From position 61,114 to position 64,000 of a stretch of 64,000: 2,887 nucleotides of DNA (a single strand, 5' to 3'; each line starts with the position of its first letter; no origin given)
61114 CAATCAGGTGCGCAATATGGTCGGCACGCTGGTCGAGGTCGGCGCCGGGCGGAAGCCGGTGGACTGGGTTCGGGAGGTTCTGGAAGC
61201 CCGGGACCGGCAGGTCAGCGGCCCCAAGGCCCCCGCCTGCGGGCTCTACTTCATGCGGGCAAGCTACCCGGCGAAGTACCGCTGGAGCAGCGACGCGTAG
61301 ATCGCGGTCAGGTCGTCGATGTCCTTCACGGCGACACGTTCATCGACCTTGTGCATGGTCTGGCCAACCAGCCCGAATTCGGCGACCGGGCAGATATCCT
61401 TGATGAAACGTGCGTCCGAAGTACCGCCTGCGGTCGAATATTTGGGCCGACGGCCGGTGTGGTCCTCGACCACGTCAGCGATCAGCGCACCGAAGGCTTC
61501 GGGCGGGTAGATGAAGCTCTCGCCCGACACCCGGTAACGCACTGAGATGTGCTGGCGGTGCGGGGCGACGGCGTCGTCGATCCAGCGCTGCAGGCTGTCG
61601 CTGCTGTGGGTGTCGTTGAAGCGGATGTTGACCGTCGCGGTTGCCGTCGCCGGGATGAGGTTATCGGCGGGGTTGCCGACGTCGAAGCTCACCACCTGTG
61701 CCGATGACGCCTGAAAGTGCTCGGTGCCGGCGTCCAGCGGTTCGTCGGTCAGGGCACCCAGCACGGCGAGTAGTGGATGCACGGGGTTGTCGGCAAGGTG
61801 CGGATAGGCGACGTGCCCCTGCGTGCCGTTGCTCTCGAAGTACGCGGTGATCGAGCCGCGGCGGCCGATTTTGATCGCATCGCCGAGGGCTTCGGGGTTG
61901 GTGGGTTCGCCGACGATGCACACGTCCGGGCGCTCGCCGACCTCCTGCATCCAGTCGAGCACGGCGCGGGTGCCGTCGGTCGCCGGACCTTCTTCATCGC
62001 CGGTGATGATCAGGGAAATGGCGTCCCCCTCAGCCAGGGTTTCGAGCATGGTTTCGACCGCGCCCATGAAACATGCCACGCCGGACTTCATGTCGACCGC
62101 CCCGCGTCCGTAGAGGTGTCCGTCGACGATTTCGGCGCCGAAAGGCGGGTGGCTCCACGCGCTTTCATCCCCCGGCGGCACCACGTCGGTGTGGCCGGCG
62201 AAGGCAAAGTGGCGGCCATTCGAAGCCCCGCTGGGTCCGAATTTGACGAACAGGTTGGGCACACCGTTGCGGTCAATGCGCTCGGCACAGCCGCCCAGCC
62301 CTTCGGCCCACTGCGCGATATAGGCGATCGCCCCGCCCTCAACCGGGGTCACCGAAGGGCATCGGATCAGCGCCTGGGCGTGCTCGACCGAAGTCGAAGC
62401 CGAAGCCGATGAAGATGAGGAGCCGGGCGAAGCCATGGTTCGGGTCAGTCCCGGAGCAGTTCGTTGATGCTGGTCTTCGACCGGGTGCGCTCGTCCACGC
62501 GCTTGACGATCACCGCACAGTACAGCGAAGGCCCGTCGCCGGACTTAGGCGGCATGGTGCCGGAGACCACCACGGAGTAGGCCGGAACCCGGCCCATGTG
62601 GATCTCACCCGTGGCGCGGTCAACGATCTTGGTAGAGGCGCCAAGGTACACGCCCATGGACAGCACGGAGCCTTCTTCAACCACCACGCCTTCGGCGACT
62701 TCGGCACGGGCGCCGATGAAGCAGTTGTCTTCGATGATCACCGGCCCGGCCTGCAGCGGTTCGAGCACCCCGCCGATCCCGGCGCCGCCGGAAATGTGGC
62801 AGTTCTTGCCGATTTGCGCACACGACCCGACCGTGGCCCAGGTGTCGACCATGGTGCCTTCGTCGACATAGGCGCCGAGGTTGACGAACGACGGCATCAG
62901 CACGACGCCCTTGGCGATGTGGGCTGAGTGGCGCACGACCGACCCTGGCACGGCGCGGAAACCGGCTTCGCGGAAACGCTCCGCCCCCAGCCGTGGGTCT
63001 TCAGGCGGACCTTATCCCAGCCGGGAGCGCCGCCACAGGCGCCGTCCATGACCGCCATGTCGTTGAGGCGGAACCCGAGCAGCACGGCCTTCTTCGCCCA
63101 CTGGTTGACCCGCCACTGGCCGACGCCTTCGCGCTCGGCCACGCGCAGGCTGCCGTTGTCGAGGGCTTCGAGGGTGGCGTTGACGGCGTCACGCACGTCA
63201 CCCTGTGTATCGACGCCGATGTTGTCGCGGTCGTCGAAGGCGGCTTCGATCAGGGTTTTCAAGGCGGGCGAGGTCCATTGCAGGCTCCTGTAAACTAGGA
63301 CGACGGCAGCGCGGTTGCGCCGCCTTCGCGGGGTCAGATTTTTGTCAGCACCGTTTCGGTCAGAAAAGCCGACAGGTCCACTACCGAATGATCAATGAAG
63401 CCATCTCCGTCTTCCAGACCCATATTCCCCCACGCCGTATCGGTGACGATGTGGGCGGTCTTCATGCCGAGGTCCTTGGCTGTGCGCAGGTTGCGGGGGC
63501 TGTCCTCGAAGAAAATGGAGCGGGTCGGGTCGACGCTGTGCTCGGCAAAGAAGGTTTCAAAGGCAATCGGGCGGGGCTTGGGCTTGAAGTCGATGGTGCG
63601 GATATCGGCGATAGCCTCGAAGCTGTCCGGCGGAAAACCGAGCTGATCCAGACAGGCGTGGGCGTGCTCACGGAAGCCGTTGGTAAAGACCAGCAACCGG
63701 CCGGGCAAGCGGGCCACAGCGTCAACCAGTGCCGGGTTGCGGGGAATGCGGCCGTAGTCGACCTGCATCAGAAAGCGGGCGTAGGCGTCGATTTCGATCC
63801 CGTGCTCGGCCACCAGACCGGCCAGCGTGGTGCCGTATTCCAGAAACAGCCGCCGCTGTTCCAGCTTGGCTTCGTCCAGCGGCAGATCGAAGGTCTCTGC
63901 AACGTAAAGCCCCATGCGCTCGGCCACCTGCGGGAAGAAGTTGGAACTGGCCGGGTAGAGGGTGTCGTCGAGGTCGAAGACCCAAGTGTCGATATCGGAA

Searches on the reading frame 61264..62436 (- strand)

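Call 77: search_protein_families(library=pfam, proteins=[window:61264-62436:-], max_evalue=0.001)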
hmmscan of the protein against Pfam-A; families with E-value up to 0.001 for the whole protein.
window:61264-62436:- (390 aa): 2 families
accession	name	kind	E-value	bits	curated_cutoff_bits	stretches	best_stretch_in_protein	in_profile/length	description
PF01546.33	Peptidase_M20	-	2.6e-38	132.4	24.6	1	78-385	1-205/206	Peptidase family M20/M25/M40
PF07687.19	M20_dimer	-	1.7e-18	67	21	1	190-293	1-102/107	Peptidase dimerisation domain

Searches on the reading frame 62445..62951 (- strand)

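Call 77: search_protein_families(library=pfam, proteins=[window:62445-62951:-], max_evalue=0.001)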
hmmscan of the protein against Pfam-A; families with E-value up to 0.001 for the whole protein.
window:62445-62951:- (168 aa): 4 families
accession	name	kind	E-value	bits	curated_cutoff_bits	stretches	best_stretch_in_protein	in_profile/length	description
PF00132.30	Hexapep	-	2.2e-15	56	27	2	71-104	2-35/36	Bacterial transferase hexapeptide (six repeats)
PF14602.12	Hexapep_2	-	1.1e-13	51.1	27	1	70-105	1-34/34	Hexapeptide repeat of succinyl-transferase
PF25084.1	LbH_EIF2B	-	8.4e-08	32.6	54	0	75-109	71-105/105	EIF2B subunit epsilon LbH domain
PF21711.3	DCTN5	-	7.4e-05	22.9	40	0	5-54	68-117/182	Dynactin subunit 5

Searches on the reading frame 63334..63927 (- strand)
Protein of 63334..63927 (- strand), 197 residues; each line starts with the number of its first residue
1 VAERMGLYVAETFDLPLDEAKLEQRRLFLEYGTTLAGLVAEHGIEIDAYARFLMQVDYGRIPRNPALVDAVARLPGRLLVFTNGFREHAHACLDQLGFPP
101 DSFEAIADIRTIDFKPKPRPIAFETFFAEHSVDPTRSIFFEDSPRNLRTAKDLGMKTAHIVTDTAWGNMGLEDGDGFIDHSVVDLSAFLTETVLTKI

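Call 77: search_protein_families(library=pfam, proteins=[window:63334-63927:-], max_evalue=0.001)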
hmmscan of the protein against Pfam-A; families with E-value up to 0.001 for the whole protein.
window:63334-63927:- (197 aa): 2 families
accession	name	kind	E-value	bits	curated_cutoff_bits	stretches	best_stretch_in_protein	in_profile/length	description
PF00702.32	Hydrolase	-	1.3e-08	35.9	26.4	1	62-154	99-191/191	haloacid dehalogenase-like hydrolase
PF13419.12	HAD_2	-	1.6e-06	28.8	23.8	1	78-158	98-176/178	Haloacid dehalogenase-like hydrolase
